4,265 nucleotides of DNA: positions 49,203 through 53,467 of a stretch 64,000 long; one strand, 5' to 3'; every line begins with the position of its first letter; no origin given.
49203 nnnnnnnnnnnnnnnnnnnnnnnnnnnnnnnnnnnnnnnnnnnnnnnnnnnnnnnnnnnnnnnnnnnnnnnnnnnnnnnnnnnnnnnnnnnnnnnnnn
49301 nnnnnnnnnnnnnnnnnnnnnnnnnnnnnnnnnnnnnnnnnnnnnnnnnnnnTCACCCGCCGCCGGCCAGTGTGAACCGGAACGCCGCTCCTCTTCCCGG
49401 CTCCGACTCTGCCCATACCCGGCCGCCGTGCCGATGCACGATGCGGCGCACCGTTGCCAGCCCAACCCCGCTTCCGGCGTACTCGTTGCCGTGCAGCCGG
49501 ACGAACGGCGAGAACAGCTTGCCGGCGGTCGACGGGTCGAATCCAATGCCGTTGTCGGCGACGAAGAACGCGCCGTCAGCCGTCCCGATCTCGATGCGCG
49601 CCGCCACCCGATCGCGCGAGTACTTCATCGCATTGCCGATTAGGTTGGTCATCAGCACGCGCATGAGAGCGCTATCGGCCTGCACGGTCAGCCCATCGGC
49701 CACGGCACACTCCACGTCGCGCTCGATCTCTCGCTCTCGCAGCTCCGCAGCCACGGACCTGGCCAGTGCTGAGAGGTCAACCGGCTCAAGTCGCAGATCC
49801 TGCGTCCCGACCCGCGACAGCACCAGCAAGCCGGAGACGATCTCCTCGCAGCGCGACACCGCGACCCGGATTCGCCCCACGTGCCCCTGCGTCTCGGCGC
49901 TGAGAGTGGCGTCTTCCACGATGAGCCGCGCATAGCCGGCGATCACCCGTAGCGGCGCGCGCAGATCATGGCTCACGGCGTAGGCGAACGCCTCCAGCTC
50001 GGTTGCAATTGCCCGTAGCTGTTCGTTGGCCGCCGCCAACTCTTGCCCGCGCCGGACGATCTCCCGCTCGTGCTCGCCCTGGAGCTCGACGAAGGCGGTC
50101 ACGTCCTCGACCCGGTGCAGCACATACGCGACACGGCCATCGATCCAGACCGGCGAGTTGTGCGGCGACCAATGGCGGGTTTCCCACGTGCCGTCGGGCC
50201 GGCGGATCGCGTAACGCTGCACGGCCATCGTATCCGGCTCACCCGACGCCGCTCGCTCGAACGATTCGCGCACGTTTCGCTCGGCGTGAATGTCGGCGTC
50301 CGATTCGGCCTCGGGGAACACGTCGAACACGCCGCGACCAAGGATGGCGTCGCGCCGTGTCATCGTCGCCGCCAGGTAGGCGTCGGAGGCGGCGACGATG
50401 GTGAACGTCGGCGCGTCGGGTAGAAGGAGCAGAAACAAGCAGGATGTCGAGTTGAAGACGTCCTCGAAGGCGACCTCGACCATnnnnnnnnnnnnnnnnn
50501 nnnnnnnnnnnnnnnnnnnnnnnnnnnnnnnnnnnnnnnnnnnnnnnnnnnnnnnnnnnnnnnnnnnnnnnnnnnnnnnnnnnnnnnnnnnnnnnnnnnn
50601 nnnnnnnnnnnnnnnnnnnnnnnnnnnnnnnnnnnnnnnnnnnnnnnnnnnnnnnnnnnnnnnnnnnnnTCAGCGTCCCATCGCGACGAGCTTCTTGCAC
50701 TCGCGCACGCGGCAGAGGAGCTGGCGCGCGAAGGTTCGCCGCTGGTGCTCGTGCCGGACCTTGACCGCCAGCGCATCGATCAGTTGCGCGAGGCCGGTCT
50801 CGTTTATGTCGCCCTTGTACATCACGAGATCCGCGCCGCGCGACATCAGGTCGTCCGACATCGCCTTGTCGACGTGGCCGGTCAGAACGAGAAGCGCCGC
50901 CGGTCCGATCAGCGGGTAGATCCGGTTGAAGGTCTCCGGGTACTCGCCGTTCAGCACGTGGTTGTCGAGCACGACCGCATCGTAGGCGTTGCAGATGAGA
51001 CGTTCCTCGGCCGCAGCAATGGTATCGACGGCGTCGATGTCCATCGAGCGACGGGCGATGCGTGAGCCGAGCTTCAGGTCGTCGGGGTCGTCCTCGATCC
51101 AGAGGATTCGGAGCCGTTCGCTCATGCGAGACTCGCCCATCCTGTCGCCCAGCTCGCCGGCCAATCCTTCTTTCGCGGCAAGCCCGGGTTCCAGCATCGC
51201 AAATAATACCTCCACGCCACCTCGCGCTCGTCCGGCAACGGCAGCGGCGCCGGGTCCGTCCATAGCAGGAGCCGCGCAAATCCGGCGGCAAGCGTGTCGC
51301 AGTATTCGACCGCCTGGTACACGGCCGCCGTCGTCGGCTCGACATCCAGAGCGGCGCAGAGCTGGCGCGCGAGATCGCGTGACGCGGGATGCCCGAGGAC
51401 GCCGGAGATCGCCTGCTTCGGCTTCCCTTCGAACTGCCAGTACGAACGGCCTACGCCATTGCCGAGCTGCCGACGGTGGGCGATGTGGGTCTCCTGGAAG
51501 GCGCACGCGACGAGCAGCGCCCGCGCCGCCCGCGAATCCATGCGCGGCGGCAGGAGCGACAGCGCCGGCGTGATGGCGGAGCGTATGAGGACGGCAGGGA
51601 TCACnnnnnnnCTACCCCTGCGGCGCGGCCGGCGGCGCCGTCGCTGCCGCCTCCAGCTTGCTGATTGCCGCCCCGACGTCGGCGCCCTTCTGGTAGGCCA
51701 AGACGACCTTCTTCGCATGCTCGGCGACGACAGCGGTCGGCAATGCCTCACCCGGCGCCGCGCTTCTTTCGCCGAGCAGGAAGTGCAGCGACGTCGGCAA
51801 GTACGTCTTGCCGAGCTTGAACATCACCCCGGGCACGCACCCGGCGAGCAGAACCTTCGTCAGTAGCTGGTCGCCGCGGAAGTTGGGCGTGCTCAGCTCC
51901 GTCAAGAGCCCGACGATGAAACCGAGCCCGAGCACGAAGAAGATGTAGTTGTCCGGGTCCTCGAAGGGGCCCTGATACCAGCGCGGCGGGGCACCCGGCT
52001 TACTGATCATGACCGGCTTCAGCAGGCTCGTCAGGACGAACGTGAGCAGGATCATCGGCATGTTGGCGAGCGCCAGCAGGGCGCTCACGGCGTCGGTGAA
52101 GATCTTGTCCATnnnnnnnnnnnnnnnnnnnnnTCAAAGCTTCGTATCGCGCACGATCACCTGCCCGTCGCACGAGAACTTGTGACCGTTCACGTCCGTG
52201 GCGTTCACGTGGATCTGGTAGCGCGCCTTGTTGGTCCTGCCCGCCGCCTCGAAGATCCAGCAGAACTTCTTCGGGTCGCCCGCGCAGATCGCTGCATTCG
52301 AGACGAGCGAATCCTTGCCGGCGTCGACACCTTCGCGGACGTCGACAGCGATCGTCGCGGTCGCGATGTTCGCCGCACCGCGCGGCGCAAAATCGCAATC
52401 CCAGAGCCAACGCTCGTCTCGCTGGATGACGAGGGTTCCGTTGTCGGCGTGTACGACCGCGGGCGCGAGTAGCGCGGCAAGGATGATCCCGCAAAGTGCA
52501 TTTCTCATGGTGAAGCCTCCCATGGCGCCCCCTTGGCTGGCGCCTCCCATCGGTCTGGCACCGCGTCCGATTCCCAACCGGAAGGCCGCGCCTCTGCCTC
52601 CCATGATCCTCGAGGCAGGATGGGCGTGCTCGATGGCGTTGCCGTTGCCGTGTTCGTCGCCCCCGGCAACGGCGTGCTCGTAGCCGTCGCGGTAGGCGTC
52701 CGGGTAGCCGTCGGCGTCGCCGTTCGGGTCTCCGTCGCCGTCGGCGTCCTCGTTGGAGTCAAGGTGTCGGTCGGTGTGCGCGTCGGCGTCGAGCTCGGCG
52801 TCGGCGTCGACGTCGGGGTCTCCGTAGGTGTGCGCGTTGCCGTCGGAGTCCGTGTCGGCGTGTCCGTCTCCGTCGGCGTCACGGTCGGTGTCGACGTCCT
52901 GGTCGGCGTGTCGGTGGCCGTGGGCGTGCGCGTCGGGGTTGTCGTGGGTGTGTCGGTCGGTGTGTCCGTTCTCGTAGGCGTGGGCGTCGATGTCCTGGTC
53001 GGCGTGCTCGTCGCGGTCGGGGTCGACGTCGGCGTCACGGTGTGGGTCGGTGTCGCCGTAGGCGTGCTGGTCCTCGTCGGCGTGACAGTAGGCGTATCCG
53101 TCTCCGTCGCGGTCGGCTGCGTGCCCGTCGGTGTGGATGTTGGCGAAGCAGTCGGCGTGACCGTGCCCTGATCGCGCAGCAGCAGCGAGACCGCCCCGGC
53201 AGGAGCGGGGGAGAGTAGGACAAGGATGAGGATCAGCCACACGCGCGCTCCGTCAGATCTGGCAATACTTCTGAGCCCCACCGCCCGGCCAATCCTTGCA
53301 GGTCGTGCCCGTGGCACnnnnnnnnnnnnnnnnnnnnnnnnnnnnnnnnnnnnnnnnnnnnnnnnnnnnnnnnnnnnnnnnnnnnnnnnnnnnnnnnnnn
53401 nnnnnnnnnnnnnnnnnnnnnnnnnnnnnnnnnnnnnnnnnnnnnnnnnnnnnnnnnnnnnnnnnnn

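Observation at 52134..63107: Run of Sec-signal-peptide proteins interleaved with tail-fibre motifs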

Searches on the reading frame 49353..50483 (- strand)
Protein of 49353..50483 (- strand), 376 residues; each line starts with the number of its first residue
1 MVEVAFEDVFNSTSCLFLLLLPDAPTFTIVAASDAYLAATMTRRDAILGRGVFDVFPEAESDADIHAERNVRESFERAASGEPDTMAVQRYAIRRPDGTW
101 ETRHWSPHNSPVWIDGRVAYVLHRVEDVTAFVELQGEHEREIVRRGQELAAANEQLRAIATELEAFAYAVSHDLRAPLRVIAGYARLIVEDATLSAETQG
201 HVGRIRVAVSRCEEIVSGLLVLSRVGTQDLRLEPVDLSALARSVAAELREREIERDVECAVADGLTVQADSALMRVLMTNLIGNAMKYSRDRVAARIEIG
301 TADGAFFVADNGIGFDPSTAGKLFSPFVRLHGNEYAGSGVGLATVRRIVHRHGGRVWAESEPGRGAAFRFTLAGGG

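Call 10: search_protein_families(library=pfam, proteins=[window:49353-50483:-], max_evalue=0.01)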
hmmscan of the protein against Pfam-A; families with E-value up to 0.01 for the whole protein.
window:49353-50483:- (376 aa): 3 families
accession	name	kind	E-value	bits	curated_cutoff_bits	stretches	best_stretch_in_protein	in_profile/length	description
PF02518.31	HATPase_c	-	2.2e-21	76.8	26.4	1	270-372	2-107/111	Histidine kinase-, DNA gyrase B-, and HSP90-like ATPase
PF00512.31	HisKA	-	8.4e-11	42.2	26.9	1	164-226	3-64/66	His Kinase A (phospho-acceptor) domain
PF08448.16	PAS_4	-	1.9e-06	28.5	23.1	1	24-132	12-109/110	PAS fold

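Call 93: search_dna_similar(query=window:49353-50483:-, collection=plasmids, mode=protein, max_rows=12, max_evalue=1e-20)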
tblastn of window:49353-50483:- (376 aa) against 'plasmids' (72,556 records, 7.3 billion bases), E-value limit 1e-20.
Records with a match: 217; places in all: 374; records where one place covers at least 80% of the query: 33.
Best place of each record, by identity: <60% 217.
By first word of the organism name: Deinococcus 59; Azospirillum 12; Natrinema 11; Haloterrigena 9; Mycetohabitans 9; Streptomyces 7; Shinella 7; Spirosoma 7; Candidatus 6; Caballeronia 6; and 45 more.
By predicted mobility (MOB-suite, as given by PLSDB): non-mobilizable 183; mobilizable 27; conjugative 7.
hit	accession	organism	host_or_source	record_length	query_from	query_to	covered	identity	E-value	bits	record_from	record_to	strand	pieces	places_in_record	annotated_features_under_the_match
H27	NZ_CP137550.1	Streptomyces sp. N50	Selaginella tamariscina,cell ...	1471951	6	372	98%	35.2%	2e-39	156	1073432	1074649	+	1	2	record has no annotation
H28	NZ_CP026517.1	Deinococcus sp. NW-56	whole organism,water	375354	35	376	91%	37.3%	8e-38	152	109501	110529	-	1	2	ATP-binding protein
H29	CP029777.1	Deinococcus actinosclerus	mixed culture,wastewater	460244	98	372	73%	43.8%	1e-39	157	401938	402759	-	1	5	PAS domain-containing protein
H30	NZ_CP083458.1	Deinococcus taeanensis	whole organism,coastal dune soil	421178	98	372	73%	43.7%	7e-45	172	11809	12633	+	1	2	ATP-binding protein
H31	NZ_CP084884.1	Natrinema zhouii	pure culture,Salt mine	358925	3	372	98%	32.2%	2e-28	124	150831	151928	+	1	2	PAS domain S-box protein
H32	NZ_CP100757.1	Natrinema gelatinilyticum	marine sediment,sediment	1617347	29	372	91%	33.8%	2e-29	127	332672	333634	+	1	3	record has no annotation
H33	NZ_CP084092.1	Halomicrobium urmianum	cell culture,salt lake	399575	20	372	94%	32.9%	1e-31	134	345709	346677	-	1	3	PAS domain S-box protein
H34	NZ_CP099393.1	Natronococcus sp. CG52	cell culture,salt lake sediment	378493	58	373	84%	36.5%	5e-32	135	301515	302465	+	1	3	MEDS domain-containing protein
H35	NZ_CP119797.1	Halomontanus rarus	cell culture,sediment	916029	71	376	81%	37.3%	6e-33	137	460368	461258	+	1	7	MEDS domain-containing protein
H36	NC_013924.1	Natrialba magadii ATCC 43099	-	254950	48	372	86%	34.4%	2e-33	139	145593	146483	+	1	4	PAS domain-containing protein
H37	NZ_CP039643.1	Azospirillum sp. TSA2s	Soil,rice paddy soil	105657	6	368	97%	30.8%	6e-36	146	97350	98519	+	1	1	ATP-binding protein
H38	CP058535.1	Deinococcus sp. D7000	seawater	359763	84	372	77%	38.7%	1e-32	136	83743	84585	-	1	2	PAS domain-containing protein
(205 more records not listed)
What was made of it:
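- Tried and rejected: Host inference from the histidine kinase failed: the hits are scattered over Deinococcus, haloarchaea and Streptomyces (call 93).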

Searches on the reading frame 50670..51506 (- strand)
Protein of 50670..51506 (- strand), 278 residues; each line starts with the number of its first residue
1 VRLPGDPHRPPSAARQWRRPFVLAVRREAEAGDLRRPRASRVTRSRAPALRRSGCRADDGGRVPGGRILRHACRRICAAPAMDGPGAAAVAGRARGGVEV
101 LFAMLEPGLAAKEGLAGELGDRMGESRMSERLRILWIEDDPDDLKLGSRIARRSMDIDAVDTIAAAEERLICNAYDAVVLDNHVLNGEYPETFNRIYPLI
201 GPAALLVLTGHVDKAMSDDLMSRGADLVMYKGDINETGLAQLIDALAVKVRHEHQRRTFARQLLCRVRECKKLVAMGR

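Call 10: search_protein_families(library=pfam, proteins=[window:50670-51506:-], max_evalue=0.01)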
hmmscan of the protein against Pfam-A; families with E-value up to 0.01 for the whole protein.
window:50670-51506:- (278 aa): 1 family
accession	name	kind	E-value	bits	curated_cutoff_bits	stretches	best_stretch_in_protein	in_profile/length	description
PF00072.30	Response_reg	-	0.0029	18.2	30.2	1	134-231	1-99/111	Response regulator receiver domain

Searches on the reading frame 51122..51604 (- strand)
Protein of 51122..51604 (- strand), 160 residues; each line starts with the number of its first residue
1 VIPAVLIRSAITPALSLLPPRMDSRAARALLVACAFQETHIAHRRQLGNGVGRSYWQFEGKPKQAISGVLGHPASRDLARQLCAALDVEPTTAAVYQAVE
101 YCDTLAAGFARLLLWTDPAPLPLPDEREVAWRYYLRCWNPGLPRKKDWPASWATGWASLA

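Call 45: search_protein_families(library=phrogs, proteins=[window:51122-51604:-], max_evalue=0.01)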
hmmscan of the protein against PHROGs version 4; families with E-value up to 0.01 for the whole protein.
window:51122-51604:- (160 aa): 1 family
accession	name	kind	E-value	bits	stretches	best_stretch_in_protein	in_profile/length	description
phrog_3108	-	unknown function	1e-37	130.3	1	6-154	6-154/160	-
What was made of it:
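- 51122..51604 (-): 160-aa protein of PHROG 3108 (function unknown). By eye it has an SLT-like QET...WQF motif, so it is only a possible lysin. Call 45 (E = 1e-37 to phrog_3108).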

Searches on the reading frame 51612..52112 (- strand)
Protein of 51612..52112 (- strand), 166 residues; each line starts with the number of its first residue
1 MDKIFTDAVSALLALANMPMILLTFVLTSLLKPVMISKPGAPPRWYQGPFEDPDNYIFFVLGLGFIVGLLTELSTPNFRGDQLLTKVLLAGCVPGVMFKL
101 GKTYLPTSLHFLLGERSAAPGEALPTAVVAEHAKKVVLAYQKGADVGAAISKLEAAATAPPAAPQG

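Call 10: search_protein_families(library=pfam, proteins=[window:51612-52112:-], max_evalue=0.01)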
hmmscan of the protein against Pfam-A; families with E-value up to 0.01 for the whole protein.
window:51612-52112:- (166 aa): 0 families

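Call 45: search_protein_families(library=phrogs, proteins=[window:51612-52112:-], max_evalue=0.01)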
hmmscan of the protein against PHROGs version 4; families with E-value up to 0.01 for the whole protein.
window:51612-52112:- (166 aa): 0 families
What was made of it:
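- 51612..52112 (-): g166: multi-pass membrane protein, a possible holin, that follows the block. No family hit of its own (calls 10, 45).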

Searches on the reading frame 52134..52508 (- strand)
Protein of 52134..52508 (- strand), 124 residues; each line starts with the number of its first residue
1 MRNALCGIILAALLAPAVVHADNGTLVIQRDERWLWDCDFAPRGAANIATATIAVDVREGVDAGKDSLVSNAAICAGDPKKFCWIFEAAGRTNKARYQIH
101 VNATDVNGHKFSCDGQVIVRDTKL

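Call 6: search_protein_families(library=pfam, proteins=[window:52134-52508:-], max_evalue=0.1)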
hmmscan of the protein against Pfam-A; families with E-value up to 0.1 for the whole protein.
window:52134-52508:- (124 aa): 0 families

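Call 7: search_protein_families(library=phrogs, proteins=[window:52134-52508:-], max_evalue=0.1)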
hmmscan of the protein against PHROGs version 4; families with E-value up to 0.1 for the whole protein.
window:52134-52508:- (124 aa): 0 families

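Call 82: search_protein_families(library=ncbifam, proteins=[window:52134-52508:-], max_evalue=0.1)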
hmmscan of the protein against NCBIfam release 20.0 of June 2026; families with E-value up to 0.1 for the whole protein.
window:52134-52508:- (124 aa): 1 family
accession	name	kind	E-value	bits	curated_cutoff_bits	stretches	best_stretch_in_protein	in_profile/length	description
NF053671.1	bindosome_BasC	exception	0.041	13.8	260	1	39-118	61-138/140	bindosome assembly system protein BasC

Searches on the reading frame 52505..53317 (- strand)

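Call 6: search_protein_families(library=pfam, proteins=[window:52505-53317:-], max_evalue=0.1)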
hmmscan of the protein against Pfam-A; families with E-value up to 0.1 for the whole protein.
window:52505-53317:- (270 aa): 0 families

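Call 7: search_protein_families(library=phrogs, proteins=[window:52505-53317:-], max_evalue=0.1)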
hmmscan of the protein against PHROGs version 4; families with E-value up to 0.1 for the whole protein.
window:52505-53317:- (270 aa): 1 family
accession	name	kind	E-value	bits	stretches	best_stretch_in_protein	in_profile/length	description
phrog_15511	-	unknown function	3.3e-06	27.5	0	163-230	211-279/511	-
